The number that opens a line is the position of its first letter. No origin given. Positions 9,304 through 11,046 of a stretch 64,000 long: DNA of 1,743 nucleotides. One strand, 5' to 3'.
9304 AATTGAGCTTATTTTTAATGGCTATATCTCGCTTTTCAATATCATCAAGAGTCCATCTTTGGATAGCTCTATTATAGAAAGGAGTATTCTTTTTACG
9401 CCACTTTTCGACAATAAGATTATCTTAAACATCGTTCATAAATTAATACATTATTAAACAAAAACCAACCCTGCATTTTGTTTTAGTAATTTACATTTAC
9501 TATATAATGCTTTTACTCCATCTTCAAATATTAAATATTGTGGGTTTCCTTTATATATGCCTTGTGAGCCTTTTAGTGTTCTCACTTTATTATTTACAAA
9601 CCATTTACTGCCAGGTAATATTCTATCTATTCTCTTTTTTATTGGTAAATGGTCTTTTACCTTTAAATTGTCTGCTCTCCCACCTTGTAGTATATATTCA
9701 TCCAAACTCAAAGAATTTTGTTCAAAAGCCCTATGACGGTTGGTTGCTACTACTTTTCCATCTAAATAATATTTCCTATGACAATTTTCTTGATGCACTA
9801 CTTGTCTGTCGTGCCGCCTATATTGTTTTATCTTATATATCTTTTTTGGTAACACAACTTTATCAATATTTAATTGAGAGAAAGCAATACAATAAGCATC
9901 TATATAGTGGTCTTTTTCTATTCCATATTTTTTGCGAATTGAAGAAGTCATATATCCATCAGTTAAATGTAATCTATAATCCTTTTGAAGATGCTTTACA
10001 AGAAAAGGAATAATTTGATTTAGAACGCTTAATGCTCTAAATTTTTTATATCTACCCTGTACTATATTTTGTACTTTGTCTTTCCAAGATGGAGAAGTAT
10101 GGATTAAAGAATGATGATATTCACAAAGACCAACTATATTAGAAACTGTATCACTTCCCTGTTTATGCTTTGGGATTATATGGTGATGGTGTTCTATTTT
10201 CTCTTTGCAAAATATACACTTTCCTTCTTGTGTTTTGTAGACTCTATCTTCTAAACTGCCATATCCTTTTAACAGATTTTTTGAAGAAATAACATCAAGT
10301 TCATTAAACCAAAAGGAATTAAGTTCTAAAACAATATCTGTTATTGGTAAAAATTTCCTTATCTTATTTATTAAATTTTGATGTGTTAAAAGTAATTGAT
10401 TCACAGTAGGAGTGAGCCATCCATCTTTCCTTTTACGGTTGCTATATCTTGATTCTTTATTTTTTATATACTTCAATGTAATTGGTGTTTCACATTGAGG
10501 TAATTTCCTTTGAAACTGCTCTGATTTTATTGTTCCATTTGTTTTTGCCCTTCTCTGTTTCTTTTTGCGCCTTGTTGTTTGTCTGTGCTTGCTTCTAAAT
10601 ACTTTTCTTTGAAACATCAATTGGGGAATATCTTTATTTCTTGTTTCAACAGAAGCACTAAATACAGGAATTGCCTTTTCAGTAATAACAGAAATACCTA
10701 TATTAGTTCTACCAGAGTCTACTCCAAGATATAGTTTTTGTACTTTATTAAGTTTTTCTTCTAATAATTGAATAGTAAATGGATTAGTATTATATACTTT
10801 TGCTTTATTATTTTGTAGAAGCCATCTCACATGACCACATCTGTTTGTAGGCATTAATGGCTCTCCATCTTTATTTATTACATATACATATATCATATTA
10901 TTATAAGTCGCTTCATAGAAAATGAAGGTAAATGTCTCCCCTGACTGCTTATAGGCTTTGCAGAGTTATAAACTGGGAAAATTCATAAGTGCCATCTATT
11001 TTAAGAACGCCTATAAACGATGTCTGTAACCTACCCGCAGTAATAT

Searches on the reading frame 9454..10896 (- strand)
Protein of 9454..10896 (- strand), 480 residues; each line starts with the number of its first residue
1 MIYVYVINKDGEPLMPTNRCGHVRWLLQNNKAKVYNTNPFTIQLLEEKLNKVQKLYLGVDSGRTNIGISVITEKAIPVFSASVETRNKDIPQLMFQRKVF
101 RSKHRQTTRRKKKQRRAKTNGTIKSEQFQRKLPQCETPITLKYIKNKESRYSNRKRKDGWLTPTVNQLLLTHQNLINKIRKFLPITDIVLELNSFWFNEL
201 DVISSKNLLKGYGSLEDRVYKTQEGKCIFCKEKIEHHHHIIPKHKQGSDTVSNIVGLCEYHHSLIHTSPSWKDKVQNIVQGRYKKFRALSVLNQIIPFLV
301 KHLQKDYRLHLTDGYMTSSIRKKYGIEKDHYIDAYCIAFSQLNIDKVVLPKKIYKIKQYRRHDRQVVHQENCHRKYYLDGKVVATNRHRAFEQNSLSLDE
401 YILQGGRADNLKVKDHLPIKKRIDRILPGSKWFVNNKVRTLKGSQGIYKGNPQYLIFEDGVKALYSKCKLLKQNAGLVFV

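Call 7: search_protein_families(library=pfam, proteins=[window:9454-10896:-], max_evalue=0.01)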
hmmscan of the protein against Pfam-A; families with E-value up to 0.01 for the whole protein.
window:9454-10896:- (480 aa): 3 families
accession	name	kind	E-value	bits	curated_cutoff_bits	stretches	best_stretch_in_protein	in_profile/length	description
PF14239.11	RRXRR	-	3.1e-40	138.3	25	1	4-200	1-161/174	RRXRR protein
PF19831.4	DUF6312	-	0.00054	20.6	27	1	101-162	25-85/98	Family of unknown function (DUF6312)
PF01844.29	HNH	-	0.0019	18.8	21.4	1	227-266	1-45/47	HNH endonuclease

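Call 13: find_homologous_proteins(query=window:9454-10896:-, max_evalue=1e-10)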
Query window:9454-10896:- (480 aa): 526 proteins with E <= 1e-10 among 4429 candidates; the best 120 are listed.
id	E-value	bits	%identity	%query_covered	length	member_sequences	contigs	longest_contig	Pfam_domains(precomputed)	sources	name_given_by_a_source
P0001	0.0e+0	1096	100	100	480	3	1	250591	PF14239.12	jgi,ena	-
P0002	6.2e-165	568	55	99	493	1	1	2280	PF14239.12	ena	-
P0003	1.3e-164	567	56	100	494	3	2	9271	PF14239.12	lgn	-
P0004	3.9e-162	558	54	100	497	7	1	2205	PF14239.12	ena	-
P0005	2.5e-157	543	54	99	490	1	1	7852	PF14239.12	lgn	-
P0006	1.4e-156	540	53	99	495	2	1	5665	PF14239.12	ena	-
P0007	6.3e-156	538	51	100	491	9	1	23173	PF14239.12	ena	-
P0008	2.7e-153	529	52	100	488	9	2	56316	PF14239.12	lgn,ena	-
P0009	1.1e-152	527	52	100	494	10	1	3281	PF14239.12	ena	-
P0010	3.1e-151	522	50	100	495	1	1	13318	PF14239.12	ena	-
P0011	3.1e-151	522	51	100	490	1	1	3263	PF14239.12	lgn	-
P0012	3.2e-151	522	52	100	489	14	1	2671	PF14239.12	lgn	-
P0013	5.9e-151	522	51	99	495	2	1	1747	PF14239.12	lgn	-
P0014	4.1e-150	519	50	100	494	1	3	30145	PF14239.12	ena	-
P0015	4.5e-150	519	51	100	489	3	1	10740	PF01548.24,PF14239.12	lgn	-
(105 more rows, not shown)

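Call 14: find_related_loci(query=window:9454-10896:-, collection=viral_contigs, flank=3000)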
Query window:9454-10896:- (480 aa) in viral_contigs; peptide patterns used: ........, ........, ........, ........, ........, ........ (x = any residue, [..] = any of these).
2 stretches matched a pattern, but none encodes a relative of the query by tblastn (E <= 1e-3).

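Call 16: find_related_loci(query=A1, collection=genome_contigs, flank=3000)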
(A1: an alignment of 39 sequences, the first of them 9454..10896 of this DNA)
Query A1 (480 aa) in genome_contigs; peptide patterns used: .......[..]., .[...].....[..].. (x = any residue, [..] = any of these).
204 stretches matched a pattern; 171 encode a relative of the query (tblastn E <= 1e-3); the best 80 are kept; 80 distinct loci.
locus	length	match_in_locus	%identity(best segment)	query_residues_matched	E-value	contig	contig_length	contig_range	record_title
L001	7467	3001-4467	51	1-480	9e-159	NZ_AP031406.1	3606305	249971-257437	Owariibacterium komagatae strain 13GAM1G chromosome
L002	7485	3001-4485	48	1-480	3e-141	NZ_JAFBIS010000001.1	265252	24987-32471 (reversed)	Oscillibacter valericigenes strain An890 An890_NODE_1_length_265252_cov_26.305793_pilon, whole genome shotgun sequence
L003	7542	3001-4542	44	4-480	2e-130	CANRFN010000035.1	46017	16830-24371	MAG: uncultured Oscillospiraceae bacterium isolate Lapin-023__bin47 genome assembly, contig: Lapin-023__NODE_1094_length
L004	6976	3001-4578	43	4-480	7e-128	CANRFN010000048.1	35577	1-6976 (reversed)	MAG: uncultured Oscillospiraceae bacterium isolate Lapin-023__bin47 genome assembly, contig: Lapin-023__NODE_1630_length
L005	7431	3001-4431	47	4-480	7e-124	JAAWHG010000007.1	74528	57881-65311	MAG: Oscillospiraceae bacterium isolate ABMPRH_152_1 SL341417_scaffold_733, whole genome shotgun sequence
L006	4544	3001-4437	44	4-449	2e-119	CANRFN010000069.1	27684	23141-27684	MAG: uncultured Oscillospiraceae bacterium isolate Lapin-023__bin47 genome assembly, contig: Lapin-023__NODE_2349_length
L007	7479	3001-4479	41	4-480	5e-111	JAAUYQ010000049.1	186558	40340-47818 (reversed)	MAG: Clostridia bacterium isolate Mgla_MAG_6-bin_35 c_000000036689, whole genome shotgun sequence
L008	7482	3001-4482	42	3-480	3e-109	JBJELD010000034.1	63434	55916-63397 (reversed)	MAG: Candidatus Caccovicinus sp. isolate PUUB56_bin.034 NODE_200_length_63434_cov_8.778933, whole genome shotgun sequenc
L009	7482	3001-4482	42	3-480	3e-109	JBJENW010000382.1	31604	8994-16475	MAG: Lachnospiraceae bacterium isolate PUUB16_bin.009 NODE_971_length_31604_cov_33.227234, whole genome shotgun sequence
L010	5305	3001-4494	40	1-480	6e-107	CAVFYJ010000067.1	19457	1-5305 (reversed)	Acetatifactor sp. isolate G02614-L1_cleanbin_000024 genome assembly, contig: Spades_G02614-L1_contig_1289, whole genome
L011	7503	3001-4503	39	3-480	7e-107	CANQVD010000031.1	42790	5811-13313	MAG: uncultured Eisenbergiella sp. isolate Lapin-032__bin112 genome assembly, contig: Lapin-032__NODE_1497_length_42790_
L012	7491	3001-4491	39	1-480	5e-109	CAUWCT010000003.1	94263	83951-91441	MAG: uncultured Lachnospiraceae bacterium isolate SRS15956990__bin80 genome assembly, contig: SRS15956990_NODE_92_length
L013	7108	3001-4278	38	2-404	2e-82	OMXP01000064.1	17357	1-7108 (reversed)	uncultured Lachnospiraceae bacterium isolate RUG057 genome assembly, contig: scaffold_2121, whole genome shotgun sequenc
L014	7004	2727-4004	38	2-404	3e-81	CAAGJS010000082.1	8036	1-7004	MAG TPA_asm: Erysipelotrichaceae bacterium, isolate HGM09831, WGS project CAAGJS010000000 data, contig: SRS476292_32_k11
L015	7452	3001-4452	38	3-480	1e-79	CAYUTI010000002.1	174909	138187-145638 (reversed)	MAG TPA_asm: Candidatus Woesearchaeota archaeon isolate SRP319275_co4_113 genome assembly, contig: NODE_35_length_174909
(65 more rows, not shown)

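Call 17: find_related_loci(query=A1, collection=viral_contigs, flank=3000)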
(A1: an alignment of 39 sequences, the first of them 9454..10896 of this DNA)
Query A1 (480 aa) in viral_contigs; peptide patterns used: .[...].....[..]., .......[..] (x = any residue, [..] = any of these).
305 stretches matched a pattern; 234 encode a relative of the query (tblastn E <= 1e-3); the best 80 are kept; 80 distinct loci.
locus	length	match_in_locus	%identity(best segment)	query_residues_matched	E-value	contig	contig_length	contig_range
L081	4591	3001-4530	48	1-480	9e-148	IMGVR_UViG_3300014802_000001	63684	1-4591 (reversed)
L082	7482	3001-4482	50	1-480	4e-146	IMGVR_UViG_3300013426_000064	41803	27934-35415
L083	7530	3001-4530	48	1-480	1e-144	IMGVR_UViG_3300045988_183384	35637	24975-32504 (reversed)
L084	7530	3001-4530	48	1-480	2e-144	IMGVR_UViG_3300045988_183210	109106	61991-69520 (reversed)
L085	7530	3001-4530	48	1-480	2e-144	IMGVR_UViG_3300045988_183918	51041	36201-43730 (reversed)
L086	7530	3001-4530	47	1-480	1e-143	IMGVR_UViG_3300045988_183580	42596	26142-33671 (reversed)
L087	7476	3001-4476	49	1-480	2e-143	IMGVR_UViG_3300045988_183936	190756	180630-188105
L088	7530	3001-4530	47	1-480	1e-143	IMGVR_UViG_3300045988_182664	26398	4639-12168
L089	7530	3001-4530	47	1-480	2e-143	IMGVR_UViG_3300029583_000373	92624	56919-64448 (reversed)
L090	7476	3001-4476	49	1-480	3e-141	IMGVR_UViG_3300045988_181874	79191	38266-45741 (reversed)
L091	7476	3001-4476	49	1-480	9e-141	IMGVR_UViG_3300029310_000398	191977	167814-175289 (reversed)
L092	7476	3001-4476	49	1-480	9e-141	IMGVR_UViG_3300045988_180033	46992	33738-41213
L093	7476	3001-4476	49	1-480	3e-140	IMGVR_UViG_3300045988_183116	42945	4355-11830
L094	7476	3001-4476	49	1-480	7e-140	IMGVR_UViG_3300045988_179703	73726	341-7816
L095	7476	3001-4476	49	1-480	5e-139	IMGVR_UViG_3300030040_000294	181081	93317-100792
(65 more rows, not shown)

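Call 27: find_encoding_contigs(protein=P0003, flank=2500, max_places=2)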
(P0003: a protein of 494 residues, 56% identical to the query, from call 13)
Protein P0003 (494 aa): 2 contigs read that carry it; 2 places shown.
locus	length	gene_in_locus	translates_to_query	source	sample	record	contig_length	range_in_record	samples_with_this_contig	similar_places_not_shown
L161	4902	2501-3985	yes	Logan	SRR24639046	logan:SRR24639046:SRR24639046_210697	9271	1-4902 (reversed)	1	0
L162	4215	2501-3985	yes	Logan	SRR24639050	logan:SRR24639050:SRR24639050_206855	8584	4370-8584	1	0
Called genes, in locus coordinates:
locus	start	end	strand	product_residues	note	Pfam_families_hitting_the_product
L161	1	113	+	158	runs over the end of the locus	-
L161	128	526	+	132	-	-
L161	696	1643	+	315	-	PF03235:GmrSD_N, PF01844:HNH, PF14279:HNH_5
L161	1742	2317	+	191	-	PF13651:EcoRI_methylase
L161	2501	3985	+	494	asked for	PF14239:RRXRR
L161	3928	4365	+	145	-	PF13651:EcoRI_methylase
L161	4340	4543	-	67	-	-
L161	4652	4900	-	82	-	?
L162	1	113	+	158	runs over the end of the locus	-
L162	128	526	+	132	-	-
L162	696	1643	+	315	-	PF03235:GmrSD_N, PF01844:HNH, PF14279:HNH_5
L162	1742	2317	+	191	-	PF13651:EcoRI_methylase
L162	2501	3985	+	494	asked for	PF14239:RRXRR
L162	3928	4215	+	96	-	?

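Call 28: find_encoding_contigs(protein=P0005, flank=2500, max_places=2)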
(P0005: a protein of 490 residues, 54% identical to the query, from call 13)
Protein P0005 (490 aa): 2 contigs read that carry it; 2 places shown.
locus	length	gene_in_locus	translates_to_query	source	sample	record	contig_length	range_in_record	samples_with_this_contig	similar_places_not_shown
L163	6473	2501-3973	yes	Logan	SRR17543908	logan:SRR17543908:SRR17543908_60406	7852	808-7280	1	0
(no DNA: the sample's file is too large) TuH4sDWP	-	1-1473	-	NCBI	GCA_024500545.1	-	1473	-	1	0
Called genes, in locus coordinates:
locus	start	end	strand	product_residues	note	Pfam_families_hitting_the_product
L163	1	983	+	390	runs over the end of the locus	PF00877:NLPC_P60 (faint)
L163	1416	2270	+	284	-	-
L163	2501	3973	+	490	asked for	PF14239:RRXRR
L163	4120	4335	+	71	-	-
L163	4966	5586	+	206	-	PF00574:CLP_protease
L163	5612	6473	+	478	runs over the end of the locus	?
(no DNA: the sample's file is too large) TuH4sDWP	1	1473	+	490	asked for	PF14239:RRXRR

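Call 29: find_encoding_contigs(protein=P0007, flank=2500, max_places=2)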
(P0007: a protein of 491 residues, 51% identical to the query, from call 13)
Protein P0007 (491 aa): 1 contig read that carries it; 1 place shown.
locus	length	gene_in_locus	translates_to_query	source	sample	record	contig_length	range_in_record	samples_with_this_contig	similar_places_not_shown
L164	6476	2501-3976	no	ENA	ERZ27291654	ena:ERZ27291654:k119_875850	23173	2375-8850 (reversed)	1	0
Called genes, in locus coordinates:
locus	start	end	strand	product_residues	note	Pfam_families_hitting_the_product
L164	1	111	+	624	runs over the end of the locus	-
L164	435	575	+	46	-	-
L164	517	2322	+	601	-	-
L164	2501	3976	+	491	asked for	PF14239:RRXRR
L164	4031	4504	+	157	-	-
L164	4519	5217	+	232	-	-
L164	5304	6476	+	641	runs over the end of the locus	PF27290:YonD_N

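Call 30: find_encoding_contigs(protein=P0008, flank=2500, max_places=2)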
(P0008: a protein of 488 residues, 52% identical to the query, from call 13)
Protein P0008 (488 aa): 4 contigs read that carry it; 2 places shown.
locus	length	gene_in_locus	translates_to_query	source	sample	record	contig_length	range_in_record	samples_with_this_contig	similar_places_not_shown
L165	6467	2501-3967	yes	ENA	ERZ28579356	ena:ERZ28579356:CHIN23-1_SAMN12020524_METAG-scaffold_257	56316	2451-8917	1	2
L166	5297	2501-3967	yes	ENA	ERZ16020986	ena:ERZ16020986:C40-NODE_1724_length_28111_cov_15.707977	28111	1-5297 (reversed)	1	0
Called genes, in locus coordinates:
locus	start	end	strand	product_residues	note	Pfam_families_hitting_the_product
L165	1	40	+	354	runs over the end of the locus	PF26125:AcrVA2-like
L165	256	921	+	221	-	-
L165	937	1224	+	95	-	-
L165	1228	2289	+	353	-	-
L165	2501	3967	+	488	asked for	PF14239:RRXRR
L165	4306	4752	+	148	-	-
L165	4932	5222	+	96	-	PF14192:DUF4314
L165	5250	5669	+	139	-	-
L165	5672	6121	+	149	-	-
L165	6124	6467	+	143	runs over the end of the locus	-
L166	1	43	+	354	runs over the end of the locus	PF26125:AcrVA2-like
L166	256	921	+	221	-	-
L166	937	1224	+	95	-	-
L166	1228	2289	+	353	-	-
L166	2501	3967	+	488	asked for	PF14239:RRXRR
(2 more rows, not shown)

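Call 31: find_encoding_contigs(protein=P0002, flank=2500, max_places=1)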
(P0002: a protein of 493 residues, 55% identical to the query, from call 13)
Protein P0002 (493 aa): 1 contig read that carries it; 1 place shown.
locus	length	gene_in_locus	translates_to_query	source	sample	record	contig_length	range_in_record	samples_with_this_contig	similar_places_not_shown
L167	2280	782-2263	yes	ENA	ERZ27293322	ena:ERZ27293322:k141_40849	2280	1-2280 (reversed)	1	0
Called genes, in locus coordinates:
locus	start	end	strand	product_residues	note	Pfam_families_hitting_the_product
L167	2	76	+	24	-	?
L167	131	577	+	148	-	-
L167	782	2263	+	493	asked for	PF14239:RRXRR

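Call 32: find_encoding_contigs(protein=P0004, flank=2500, max_places=1)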
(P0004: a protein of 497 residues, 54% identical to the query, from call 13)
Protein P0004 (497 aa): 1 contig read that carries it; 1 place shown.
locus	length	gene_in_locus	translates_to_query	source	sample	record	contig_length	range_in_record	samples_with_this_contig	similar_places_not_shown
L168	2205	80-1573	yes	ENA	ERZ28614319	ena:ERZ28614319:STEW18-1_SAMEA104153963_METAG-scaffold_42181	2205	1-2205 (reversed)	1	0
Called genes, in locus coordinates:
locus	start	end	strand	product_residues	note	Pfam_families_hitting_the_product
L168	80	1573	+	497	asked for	PF14239:RRXRR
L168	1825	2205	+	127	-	?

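Call 33: find_encoding_contigs(protein=P0006, flank=2500, max_places=1)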
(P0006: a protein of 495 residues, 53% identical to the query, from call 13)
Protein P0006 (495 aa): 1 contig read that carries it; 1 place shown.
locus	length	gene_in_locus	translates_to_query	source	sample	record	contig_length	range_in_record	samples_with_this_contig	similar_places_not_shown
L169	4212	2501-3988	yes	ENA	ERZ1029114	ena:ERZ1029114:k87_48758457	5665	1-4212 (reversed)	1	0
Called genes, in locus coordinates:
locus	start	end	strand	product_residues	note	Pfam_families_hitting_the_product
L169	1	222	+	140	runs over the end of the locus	-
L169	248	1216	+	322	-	-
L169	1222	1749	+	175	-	-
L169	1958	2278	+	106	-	-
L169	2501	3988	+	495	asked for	PF14239:RRXRR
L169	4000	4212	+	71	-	?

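Call 34: find_encoding_contigs(protein=P0010, flank=2500, max_places=1)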
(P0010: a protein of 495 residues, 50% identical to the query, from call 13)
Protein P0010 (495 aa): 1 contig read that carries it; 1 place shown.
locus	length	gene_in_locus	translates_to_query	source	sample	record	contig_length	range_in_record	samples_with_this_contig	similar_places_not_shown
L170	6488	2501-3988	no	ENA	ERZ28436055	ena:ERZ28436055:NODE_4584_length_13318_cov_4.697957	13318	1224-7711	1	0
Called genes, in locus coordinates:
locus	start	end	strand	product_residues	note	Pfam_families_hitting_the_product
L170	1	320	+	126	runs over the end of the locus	-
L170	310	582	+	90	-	-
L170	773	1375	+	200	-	-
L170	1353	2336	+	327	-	PF02899:Phage_int_SAM_1, PF00589:Phage_integrase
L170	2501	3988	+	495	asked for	PF14239:RRXRR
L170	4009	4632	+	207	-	-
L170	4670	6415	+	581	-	-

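Call 41: find_related_loci(query=A1, collection=metagenome_contigs, flank=1500)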
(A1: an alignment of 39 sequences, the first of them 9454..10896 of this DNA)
Query A1 (480 aa) in metagenome_contigs; peptide patterns used: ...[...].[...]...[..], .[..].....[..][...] (x = any residue, [..] = any of these).
599 stretches matched a pattern (row limit reached: there are more); 297 encode a relative of the query (tblastn E <= 1e-3); the best 80 are kept; 80 distinct loci.
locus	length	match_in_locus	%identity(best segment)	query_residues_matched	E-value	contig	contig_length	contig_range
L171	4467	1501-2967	51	1-480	1e-161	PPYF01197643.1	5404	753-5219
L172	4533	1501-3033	49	1-480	7e-156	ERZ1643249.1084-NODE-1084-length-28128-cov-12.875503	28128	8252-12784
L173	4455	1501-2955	51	5-480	3e-153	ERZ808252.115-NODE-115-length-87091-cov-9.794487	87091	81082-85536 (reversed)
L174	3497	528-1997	50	1-477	3e-154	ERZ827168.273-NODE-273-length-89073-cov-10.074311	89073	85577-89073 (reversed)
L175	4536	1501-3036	48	1-480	4e-151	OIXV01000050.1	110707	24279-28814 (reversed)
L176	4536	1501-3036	48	1-480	9e-151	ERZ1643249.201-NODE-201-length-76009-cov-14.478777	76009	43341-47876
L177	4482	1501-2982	51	1-480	3e-150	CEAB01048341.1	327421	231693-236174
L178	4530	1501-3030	48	1-480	2e-147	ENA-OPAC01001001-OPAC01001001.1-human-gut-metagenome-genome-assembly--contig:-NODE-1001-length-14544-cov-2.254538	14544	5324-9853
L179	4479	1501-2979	49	1-480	2e-147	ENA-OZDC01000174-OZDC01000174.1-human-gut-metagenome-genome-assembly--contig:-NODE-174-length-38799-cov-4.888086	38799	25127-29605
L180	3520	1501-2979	49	1-480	6e-149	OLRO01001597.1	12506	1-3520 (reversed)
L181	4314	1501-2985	49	1-480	8e-149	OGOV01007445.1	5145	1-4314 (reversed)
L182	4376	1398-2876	49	1-480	5e-147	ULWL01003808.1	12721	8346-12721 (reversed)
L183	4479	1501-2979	49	1-480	2e-146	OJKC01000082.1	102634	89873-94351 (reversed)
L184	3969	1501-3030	48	1-480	9e-146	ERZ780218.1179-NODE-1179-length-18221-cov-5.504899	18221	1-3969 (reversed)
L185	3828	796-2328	48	1-480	4e-147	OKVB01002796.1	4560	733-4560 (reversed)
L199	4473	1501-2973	48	1-477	5e-136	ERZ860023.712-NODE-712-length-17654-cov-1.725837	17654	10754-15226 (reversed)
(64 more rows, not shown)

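Call 70: search_solved_structures(query=window:9454-10896:-, max_evalue=0.00001, show_alignments=1)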
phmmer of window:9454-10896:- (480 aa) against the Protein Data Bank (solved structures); distinct sequences matched with E-value up to 0.00001: 8.
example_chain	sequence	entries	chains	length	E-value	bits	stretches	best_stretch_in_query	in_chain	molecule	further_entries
11hr_A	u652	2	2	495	2.5e-142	478.2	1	2-478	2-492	IscB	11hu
9liq_A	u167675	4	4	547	1.7e-141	475.4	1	2-478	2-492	Iscb | Iscb+Twin-Strep-tag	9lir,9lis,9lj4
7xht_A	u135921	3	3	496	1.9e-141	475.3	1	2-478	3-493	OgeuIscB | IscB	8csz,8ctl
7utn_D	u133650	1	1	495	2e-141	475.2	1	2-478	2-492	IscB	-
11hx_A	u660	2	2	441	7.1e-130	437.1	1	2-413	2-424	IscB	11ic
9nvu_P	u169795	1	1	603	1.3e-86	294.5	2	132-452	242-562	OrufIscB-REC-swap 49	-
9k2z_A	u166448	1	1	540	3e-16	62.5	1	1-133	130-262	HfmIscB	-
9k30_A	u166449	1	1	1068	2.2e-11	46.5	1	3-200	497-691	TbaIscB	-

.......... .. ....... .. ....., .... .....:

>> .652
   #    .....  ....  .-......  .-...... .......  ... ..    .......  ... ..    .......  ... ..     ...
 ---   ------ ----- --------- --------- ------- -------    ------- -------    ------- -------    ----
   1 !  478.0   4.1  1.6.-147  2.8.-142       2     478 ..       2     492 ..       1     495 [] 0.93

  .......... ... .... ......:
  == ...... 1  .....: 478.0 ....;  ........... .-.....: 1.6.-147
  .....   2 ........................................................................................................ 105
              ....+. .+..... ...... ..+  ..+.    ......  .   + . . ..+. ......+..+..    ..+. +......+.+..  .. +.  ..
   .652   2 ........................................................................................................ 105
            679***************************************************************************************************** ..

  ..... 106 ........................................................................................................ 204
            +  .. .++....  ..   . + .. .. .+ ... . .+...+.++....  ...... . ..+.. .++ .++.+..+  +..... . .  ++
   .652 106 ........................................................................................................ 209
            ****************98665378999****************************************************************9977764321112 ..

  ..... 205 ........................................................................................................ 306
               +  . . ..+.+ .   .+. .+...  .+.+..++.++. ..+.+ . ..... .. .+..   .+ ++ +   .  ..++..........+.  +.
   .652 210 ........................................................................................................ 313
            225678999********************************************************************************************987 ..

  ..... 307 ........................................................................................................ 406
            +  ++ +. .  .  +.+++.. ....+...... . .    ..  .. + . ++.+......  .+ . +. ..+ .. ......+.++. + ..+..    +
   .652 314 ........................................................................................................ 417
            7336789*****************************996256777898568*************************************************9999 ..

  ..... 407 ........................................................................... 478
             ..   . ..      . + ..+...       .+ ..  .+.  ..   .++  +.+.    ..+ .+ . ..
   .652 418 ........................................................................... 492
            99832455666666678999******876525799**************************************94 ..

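Call 71: search_solved_structures(query=L199:1501-2973:+, max_evalue=0.00001)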
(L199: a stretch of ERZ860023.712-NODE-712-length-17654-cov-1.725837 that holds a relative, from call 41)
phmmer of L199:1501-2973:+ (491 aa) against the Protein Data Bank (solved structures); distinct sequences matched with E-value up to 0.00001: 15.
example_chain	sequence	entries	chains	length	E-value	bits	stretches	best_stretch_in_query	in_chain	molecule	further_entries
7xht_A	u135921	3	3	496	0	1140.4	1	1-491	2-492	OgeuIscB | IscB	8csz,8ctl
7utn_D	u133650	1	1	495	0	1140.4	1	1-491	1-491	IscB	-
9liq_A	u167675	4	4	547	0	1129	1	1-491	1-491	Iscb | Iscb+Twin-Strep-tag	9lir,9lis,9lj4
11hr_A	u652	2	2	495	0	1099.5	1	1-491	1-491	IscB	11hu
11hx_A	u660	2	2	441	7.3e-300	997.8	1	1-435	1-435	IscB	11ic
9nvu_P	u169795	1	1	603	8.6e-117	394.2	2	133-458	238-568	OrufIscB-REC-swap 49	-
9k30_A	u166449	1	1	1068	1.4e-24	90.1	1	4-350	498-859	TbaIscB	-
8w2z_A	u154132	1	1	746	5.8e-13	51.8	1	140-266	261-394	HNH nuclease domain-containing protein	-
8zq9_B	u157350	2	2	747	5.9e-13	51.8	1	140-266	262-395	a protein | HNH nuclease domain-containing protein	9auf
8w2s_A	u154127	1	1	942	1.1e-12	50.9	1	140-266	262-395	HNH nuclease domain-containing protein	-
8dmb_P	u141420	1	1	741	9.4e-12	47.8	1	4-108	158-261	Ubiquitin-like protein SMT3,IsrB protein,monomeric superfolder Green Fluorescent Protein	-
8zdr_C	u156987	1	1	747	8.9e-11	44.6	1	140-266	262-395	a protein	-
9lgi_A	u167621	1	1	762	1.6e-09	40.4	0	161-266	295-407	HNH nuclease domain-containing protein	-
9k32_A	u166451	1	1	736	1.2e-06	31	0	133-267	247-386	HNH nuclease domain-containing protein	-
9k31_A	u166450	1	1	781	3.7e-06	29.4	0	48-165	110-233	YnpsCas9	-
